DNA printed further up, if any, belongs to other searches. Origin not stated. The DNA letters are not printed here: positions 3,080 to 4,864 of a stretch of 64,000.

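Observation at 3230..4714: ImcH-like 7-heme NapC/NirT-family inner-membrane cytochrome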

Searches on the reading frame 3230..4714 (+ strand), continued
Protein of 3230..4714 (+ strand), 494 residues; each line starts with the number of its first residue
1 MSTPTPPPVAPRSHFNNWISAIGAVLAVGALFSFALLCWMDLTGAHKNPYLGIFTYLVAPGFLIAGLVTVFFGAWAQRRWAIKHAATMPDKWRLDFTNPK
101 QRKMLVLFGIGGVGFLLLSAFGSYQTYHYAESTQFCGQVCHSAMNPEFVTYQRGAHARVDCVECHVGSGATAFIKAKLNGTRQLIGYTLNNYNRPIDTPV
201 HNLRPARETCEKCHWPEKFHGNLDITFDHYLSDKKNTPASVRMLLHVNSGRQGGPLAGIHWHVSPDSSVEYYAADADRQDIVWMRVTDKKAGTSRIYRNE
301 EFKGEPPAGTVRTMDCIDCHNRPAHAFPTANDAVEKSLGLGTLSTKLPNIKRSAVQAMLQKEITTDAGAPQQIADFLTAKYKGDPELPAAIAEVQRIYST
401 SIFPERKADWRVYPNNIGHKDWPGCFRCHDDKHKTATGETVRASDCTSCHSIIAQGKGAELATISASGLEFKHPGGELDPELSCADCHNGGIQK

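Call 23: find_related_loci(query=A1, collection=genome_contigs, flank=10000)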
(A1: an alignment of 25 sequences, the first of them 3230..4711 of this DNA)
Query A1 (494 aa) in genome_contigs; peptide patterns used: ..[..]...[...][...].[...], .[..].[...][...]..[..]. (x = any residue, [..] = any of these).
600 stretches matched a pattern (row limit reached: there are more); 597 encode a relative of the query (tblastn E <= 1e-3); the best 80 are kept; 80 distinct loci.
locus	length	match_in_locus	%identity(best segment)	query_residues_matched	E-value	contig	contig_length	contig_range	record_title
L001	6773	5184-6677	74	1-493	0e+0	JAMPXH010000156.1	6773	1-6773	MAG: Candidatus Didemnitutus sp. isolate R2F_R2FSRR_metabat.26 R2F_C6785, whole genome shotgun sequence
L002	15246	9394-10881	72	2-494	0e+0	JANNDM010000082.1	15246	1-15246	MAG: Verrucomicrobiota bacterium isolate OTE_75_metabat_8 OTE_75_k141_886848, whole genome shotgun sequence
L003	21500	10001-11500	71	1-494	0e+0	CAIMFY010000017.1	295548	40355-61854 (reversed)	MAG: uncultured Opitutae bacterium isolate Umea2p3_bin-1644 genome assembly, contig: bin-1644:017/124, whole genome shot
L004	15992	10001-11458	71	11-494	0e+0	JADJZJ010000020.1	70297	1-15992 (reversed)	MAG: Opitutaceae bacterium isolate Lyne_18-Q3-R50-59_MAXAC.062 tig00027240-10-716880, whole genome shotgun sequence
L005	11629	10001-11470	69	7-494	0e+0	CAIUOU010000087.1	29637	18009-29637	MAG: uncultured Opitutae bacterium isolate ErkenSummer_bin-7083 genome assembly, contig: bin-7083:087/205, whole genome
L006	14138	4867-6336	79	4-493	0e+0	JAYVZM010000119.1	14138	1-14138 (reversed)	MAG: Verrucomicrobiota bacterium isolate GL90_UP_metabinner_12_sub GL90_UP_metabinner_12_sub_118, whole genome shotgun s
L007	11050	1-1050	85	144-493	0e+0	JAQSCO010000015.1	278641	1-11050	MAG: Lacunisphaera sp. isolate U-2020 MAG007 NODE_15_length_278641_cov_11.302205, whole genome shotgun sequence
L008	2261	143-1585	54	14-493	0e+0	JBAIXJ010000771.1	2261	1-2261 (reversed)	MAG: Opitutales bacterium isolate bin_2 c_000023371121, whole genome shotgun sequence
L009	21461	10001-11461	50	2-492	5e-157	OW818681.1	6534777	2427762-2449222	metagenome genome assembly, chromosome: 1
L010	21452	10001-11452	49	9-494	2e-156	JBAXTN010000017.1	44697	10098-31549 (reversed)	MAG: bacterium isolate ELA636 MAG636_17, whole genome shotgun sequence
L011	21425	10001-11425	50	15-492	9e-156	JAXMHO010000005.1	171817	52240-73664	MAG: Verrucomicrobiota bacterium isolate STL-VER6 C2.52.fa-5, whole genome shotgun sequence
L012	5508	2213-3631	50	17-492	1e-157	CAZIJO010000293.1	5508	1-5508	MAG TPA_asm: uncultured Bifidobacterium sp. isolate SRP287453_co1_106 genome assembly, contig: NODE_29161_length_5508_co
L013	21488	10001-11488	48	1-494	4e-152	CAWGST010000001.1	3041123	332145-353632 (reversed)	MAG: uncultured Verrucomicrobiae bacterium isolate MFD05580.bin.1.36 genome assembly, contig: contig_2078, whole genome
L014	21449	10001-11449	48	6-494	4e-152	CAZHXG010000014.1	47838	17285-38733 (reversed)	MAG TPA_asm: uncultured Bifidobacteriaceae bacterium isolate binchicken_co54_528 genome assembly, contig: NODE_1227_leng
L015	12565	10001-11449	50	12-494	1e-150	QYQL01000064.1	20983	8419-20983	MAG: Verrucomicrobiaceae bacterium isolate PowLak16_MAG3 c_000000056549, whole genome shotgun sequence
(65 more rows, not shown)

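Call 25: list_cluster_members(proteins=[P0125, P0132, P0160, P0140, P0131, P0210, P0123, P0124, P0127, P0001])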
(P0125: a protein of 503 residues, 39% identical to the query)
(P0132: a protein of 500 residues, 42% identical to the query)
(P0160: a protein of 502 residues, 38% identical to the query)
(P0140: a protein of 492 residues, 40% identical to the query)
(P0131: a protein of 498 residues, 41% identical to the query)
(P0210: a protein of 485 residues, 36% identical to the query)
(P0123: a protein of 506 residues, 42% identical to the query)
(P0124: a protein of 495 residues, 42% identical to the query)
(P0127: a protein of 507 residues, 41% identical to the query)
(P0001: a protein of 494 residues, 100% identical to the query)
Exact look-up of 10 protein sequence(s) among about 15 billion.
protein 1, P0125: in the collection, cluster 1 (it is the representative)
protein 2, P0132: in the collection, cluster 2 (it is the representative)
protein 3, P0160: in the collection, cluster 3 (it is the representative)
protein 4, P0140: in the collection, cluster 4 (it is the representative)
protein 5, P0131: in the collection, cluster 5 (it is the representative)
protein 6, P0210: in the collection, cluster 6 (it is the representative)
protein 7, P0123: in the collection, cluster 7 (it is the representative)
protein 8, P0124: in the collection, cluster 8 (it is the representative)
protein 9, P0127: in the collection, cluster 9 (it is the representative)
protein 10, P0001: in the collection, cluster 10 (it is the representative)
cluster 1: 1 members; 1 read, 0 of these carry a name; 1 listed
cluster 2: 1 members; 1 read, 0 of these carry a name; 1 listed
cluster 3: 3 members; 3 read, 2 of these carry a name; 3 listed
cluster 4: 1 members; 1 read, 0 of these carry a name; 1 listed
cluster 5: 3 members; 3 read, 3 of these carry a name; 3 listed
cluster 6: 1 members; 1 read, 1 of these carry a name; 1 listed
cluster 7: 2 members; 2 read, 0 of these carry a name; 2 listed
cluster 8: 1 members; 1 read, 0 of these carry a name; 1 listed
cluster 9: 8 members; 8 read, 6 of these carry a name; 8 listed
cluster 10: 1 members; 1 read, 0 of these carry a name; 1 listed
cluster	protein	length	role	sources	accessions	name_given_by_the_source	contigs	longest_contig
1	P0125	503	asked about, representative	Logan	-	-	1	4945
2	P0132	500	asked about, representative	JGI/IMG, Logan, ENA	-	-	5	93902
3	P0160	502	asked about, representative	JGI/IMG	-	nitrate/TMAO reductase-like tetraheme cytochrome c subunit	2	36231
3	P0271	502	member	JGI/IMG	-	nitrate/TMAO reductase-like tetraheme cytochrome c subunit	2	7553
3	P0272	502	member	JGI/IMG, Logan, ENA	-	-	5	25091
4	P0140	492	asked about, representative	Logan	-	-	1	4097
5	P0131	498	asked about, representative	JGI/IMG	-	nitrate/TMAO reductase-like tetraheme cytochrome c subunit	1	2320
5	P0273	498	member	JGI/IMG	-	nitrate/TMAO reductase-like tetraheme cytochrome c subunit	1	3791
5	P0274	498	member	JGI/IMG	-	hypothetical protein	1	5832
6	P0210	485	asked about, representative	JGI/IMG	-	hypothetical protein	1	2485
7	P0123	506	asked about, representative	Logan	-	-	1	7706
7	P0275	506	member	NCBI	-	-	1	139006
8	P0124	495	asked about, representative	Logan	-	-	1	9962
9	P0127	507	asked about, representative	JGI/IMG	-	nitrate/TMAO reductase-like tetraheme cytochrome c subunit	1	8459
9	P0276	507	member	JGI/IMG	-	hypothetical protein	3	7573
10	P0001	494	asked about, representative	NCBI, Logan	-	-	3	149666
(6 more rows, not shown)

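Call 32: find_homologous_proteins(query=P0125, max_evalue=1e-10)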
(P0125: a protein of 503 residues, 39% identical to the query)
Query P0125 (503 aa): 7983 proteins with E <= 1e-10 among 8000 candidates; the best 120 are listed.
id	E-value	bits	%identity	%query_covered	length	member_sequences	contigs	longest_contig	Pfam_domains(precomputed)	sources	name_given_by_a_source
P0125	0.0e+0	1195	100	100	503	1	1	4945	PF14537.12,PF03264.20,PF14522.12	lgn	-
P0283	6.8e-254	861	70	100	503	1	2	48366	PF03264.20,PF14522.12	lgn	-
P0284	1.6e-253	860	69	100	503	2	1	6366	PF14537.12,PF03264.20,PF14522.12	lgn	-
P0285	3.3e-251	853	68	100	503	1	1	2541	PF14537.12,PF03264.20,PF14522.12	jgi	-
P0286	2.9e-243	826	66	100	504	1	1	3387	PF14537.12,PF03264.20,PF02085.22,PF14522.12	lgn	-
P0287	1.5e-242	824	66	100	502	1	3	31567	PF14537.12,PF03264.20,PF14522.12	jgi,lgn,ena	-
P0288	1.9e-237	807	64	100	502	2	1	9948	PF14537.12,PF03264.20,PF14522.12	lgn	-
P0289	2.1e-204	698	56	99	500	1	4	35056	PF14537.12,PF03264.20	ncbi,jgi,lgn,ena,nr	ncbi:MAG: NapC/NirT family cytochrome c [Bacteroidetes bacterium]|nr:NapC/NirT family cytochrome c [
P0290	1.5e-192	659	54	99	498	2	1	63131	PF14537.12,PF03264.20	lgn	-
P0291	3.8e-191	654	54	99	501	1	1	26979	PF14537.12,PF03264.20,PF14522.12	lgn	-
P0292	5.4e-191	654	52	99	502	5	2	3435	PF14537.12,PF03264.20,PF14522.12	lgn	-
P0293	2.1e-190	652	52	99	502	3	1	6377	PF03264.20,PF14522.12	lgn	-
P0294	5.7e-190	651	53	99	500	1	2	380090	PF14537.12,PF03264.20,PF14522.12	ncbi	-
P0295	8.6e-190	650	53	99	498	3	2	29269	PF14537.12,PF03264.20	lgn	-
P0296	1.2e-189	649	52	99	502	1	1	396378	PF14537.12,PF03264.20,PF14522.12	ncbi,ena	-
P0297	1.7e-189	649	53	99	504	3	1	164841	PF14537.12,PF03264.20,PF14522.12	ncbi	-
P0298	3.2e-189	648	54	99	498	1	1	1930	PF03264.20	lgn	-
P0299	3.6e-189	648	53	99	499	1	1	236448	PF14537.12,PF03264.20,PF14522.12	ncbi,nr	ncbi:MAG: NapC/NirT family cytochrome c [Melioribacteraceae bacterium]|nr:NapC/NirT family cytochrom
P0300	7.2e-189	647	52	99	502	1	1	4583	PF03264.20,PF14522.12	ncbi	-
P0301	7.7e-189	647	53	99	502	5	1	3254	PF03264.20,PF14522.12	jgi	jgi:nitrate/TMAO reductase-like tetraheme cytochrome c subunit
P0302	8.1e-189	647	51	99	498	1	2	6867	PF14537.12,PF03264.20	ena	-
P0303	8.6e-189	647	54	99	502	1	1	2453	PF03264.20,PF02085.22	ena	-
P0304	9.5e-189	647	54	99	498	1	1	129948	PF14537.12,PF03264.20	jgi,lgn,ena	-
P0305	9.5e-189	647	51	99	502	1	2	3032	PF14537.12,PF03264.20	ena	-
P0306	2.5e-188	645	53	99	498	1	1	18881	PF03264.20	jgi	-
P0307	3.3e-188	645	53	99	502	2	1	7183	PF03264.20,PF14522.12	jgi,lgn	-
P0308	4.3e-188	644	52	99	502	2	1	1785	PF14537.12,PF03264.20,PF14522.12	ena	-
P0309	4.8e-188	644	53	99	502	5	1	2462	PF03264.20,PF14522.12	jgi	-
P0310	6.5e-188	644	53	99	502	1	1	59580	PF14537.12,PF03264.20,PF02335.21,PF14522.12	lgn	-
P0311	9.3e-188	643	52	99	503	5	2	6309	PF14537.12,PF03264.20,PF14522.12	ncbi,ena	-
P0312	1.7e-187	642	52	99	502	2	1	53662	PF03264.20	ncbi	-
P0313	2.9e-187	642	53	100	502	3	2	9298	PF14537.12,PF03264.20,PF14522.12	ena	-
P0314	3.1e-187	642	53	99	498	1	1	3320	PF14537.12,PF03264.20,PF14522.12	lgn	-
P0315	3.5e-187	641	53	99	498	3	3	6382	PF03264.20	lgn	-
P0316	1.0e-186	640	52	99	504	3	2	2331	PF14537.12,PF03264.20,PF14522.12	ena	-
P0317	2.3e-186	639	52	100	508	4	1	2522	PF03264.20,PF14522.12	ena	-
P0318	2.5e-186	639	51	99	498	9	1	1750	PF14537.12,PF03264.20,PF14522.12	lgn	-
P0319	2.7e-186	638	52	99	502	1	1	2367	PF03264.20,PF14522.12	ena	-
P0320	4.5e-186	638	53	99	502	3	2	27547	PF03264.20,PF14522.12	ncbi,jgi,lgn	-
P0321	6.0e-186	637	53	99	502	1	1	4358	PF03264.20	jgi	-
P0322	7.2e-186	637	52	99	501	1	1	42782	PF14537.12,PF03264.20,PF14522.12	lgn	-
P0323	9.1e-186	637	53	99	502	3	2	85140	PF14537.12,PF03264.20,PF14522.12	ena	-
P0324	1.3e-185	636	52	99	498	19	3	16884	PF14537.12,PF03264.20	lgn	-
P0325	1.4e-185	636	51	99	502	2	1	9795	PF14537.12,PF03264.20,PF14522.12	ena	-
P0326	1.7e-185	636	52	99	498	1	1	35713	PF14537.12,PF03264.20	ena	-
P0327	2.3e-185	635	52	99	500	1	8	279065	PF03264.20,PF02085.22,PF14522.12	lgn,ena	-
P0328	2.3e-185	635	52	99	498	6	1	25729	PF14537.12,PF03264.20,PF14522.12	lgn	-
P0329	2.6e-185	635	52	99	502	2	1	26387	PF14537.12,PF03264.20,PF14522.12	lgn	-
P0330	3.7e-185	635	53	99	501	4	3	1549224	PF14537.12,PF03264.20,PF14522.12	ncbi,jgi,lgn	-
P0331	4.1e-185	635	53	99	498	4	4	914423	PF14537.12,PF03264.20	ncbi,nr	ncbi:MAG: NapC/NirT family cytochrome c [Ignavibacteriae bacterium]|nr:NapC/NirT family cytochrome c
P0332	4.2e-185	635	51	99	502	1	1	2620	PF03264.20,PF14522.12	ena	-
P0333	4.6e-185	634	52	99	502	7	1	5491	PF14537.12,PF03264.20,PF14522.12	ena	-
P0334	5.0e-185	634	52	99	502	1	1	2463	PF14537.12,PF03264.20,PF14522.12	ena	-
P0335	5.9e-185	634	51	99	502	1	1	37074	PF14537.12,PF03264.20,PF14522.12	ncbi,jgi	-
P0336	6.4e-185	634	51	99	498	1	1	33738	PF14537.12,PF03264.20,PF14522.12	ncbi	-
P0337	9.9e-185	633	51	99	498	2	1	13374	PF14537.12,PF03264.20,PF14522.12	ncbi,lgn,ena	-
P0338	1.1e-184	633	53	100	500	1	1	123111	PF14537.12,PF03264.20,PF14522.12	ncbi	-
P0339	1.4e-184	633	52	99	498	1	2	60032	PF03264.20,PF14522.12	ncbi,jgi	jgi:NapC/NirT cytochrome c family, N-terminal region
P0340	1.8e-184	632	51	99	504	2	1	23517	PF03264.20,PF14522.12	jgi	-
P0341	1.8e-184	632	51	99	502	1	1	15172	PF14537.12,PF03264.20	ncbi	-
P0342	2.1e-184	632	52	99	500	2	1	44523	PF14537.12,PF03264.20,PF14522.12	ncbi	-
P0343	2.1e-184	632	53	99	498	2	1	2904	PF14537.12,PF03264.20,PF14522.12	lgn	-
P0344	2.7e-184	632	54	99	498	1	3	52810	PF14537.12,PF03264.20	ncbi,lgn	-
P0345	2.9e-184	632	52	99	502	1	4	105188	PF14537.12,PF03264.20,PF14522.12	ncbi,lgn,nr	ncbi:MAG: NapC/NirT family cytochrome c [Melioribacteraceae bacterium]|nr:NapC/NirT family cytochrom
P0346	3.1e-184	632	52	99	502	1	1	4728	PF14537.12,PF03264.20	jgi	jgi:nitrate/TMAO reductase-like tetraheme cytochrome c subunit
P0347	3.2e-184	632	51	99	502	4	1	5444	PF14537.12,PF03264.20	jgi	-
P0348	3.4e-184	632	52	99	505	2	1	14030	PF03264.20,PF14522.12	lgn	-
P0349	3.6e-184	631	57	91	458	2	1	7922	PF14537.12,PF03264.20,PF14522.12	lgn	-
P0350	4.1e-184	631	51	99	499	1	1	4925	PF14537.12,PF03264.20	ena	-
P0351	4.1e-184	631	54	99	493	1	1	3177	PF14537.12,PF03264.20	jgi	jgi:hypothetical protein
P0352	4.7e-184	631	51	99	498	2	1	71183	PF14537.12,PF03264.20,PF14522.12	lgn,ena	-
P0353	6.7e-184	631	51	99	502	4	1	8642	PF14537.12,PF03264.20,PF14522.12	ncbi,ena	-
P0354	9.9e-184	630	51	99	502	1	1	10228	PF14537.12,PF03264.20,PF14522.12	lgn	-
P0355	9.9e-184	630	51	99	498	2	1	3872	PF03264.20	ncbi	-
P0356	1.2e-183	630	52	99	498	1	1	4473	PF03264.20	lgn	-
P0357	1.3e-183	630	51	99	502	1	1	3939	PF14537.12,PF03264.20,PF14522.12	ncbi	-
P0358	1.7e-183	629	52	99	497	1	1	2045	PF14537.12,PF03264.20,PF14522.12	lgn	-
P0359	1.9e-183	629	51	99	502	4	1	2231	PF14537.12,PF03264.20,PF14522.12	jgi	jgi:hypothetical protein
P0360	2.0e-183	629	51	99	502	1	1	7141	PF14537.12,PF03264.20,PF14522.12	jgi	jgi:nitrate/TMAO reductase-like tetraheme cytochrome c subunit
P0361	2.8e-183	629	51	99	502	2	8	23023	PF14537.12,PF03264.20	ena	-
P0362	3.3e-183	628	52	99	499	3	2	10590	PF03264.20,PF14522.12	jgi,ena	-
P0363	3.5e-183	628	50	99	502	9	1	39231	PF14537.12,PF03264.20,PF14522.12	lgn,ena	-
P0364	4.3e-183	628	51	99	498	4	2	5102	PF14537.12,PF03264.20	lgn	-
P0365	4.3e-183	628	51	99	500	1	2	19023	PF14537.12,PF03264.20,PF14522.12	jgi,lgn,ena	-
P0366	4.4e-183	628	52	99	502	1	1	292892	PF14537.12,PF03264.20,PF14522.12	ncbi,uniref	ncbi:cytochrome c3 family protein [Melioribacteraceae bacterium 4301-Me]|uniref:cytochrome c3 family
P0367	4.9e-183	628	52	99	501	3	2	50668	PF14537.12,PF03264.20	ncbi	-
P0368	4.9e-183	628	52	99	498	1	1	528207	PF03264.20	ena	-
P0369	5.7e-183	627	51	99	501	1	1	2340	PF14537.12,PF03264.20,PF14522.12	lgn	-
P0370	5.8e-183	627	52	99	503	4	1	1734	PF14537.12,PF03264.20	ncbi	-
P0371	7.9e-183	627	52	99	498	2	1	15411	PF14537.12,PF03264.20,PF14522.12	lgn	-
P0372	1.0e-182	627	51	99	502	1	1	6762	PF14537.12,PF03264.20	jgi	jgi:hypothetical protein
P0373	1.0e-182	627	52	99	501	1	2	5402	PF14537.12,PF03264.20,PF14522.12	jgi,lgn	jgi:nitrate/TMAO reductase-like tetraheme cytochrome c subunit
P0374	1.1e-182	626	51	99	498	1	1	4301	PF14537.12,PF03264.20,PF14522.12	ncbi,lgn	-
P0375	1.2e-182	626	51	99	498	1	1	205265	PF03264.20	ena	-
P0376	1.3e-182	626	52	99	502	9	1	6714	PF03264.20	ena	-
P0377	1.3e-182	626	51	99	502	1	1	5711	PF03264.20,PF14522.12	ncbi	-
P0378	1.4e-182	626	51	99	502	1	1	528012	PF03264.20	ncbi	ncbi:MAG: NapC/NirT family cytochrome c [Calditrichia bacterium]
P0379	1.6e-182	626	51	99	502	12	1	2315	PF03264.20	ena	-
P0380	1.7e-182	626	51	99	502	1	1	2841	PF14537.12,PF03264.20,PF14522.12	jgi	jgi:hypothetical protein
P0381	2.3e-182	625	52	99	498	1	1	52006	PF14537.12,PF03264.20,PF14522.12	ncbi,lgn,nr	ncbi:MAG: NapC/NirT family cytochrome c [Melioribacteraceae bacterium]|nr:NapC/NirT family cytochrom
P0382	2.5e-182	625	51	99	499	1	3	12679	PF14537.12,PF03264.20,PF14522.12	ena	-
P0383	3.0e-182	625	52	99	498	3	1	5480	PF03264.20,PF14522.12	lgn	-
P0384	3.0e-182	625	51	99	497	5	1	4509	PF03264.20,PF22113.2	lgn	-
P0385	3.3e-182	625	52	99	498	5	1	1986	PF14537.12,PF03264.20,PF14522.12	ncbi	-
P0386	3.6e-182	625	53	99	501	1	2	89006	PF14537.12,PF03264.20,PF14522.12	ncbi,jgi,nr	ncbi:MAG: cytochrome C [Ignavibacteriales bacterium]|nr:MAG: cytochrome C [Ignavibacteriales bacteri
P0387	4.1e-182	625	53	99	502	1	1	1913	PF03264.20,PF14522.12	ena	-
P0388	4.2e-182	625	52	99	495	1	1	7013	PF14537.12,PF03264.20,PF02085.22,PF14522.12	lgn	-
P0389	4.3e-182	625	50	99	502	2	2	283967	PF14537.12,PF03264.20,PF14522.12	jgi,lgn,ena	-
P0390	4.6e-182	624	52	99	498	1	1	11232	PF14537.12,PF03264.20,PF14522.12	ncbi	ncbi:MAG: NapC/NirT family cytochrome c [Calditrichaceae bacterium]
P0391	6.1e-182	624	52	99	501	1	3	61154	PF14537.12,PF03264.20,PF14522.12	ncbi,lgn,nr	ncbi:MAG: NapC/NirT family cytochrome c [Ignavibacteriales bacterium]|nr:NapC/NirT family cytochrome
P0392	6.2e-182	624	53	99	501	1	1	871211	PF14537.12,PF03264.20,PF14522.12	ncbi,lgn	-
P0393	6.5e-182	624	49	99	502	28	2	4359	PF03264.20,PF14522.12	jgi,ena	jgi:nitrate/TMAO reductase-like tetraheme cytochrome c subunit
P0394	7.2e-182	624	51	99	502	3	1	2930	PF14537.12,PF03264.20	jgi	jgi:hypothetical protein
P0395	7.3e-182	624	50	99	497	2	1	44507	PF14537.12,PF03264.20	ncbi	-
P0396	7.5e-182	624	50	99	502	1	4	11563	PF14537.12,PF03264.20,PF14522.12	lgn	-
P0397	7.5e-182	624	51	99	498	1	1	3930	PF14537.12,PF03264.20,PF14522.12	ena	-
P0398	8.5e-182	624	52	99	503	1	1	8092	PF03264.20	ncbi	ncbi:MAG: NapC/NirT family cytochrome c [Calditrichia bacterium]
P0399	9.8e-182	623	51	99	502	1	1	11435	PF03264.20,PF14522.12,PF22113.2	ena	-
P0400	1.0e-181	623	52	99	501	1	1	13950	PF03264.20,PF14522.12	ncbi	-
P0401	1.1e-181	623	51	99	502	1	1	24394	PF03264.20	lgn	-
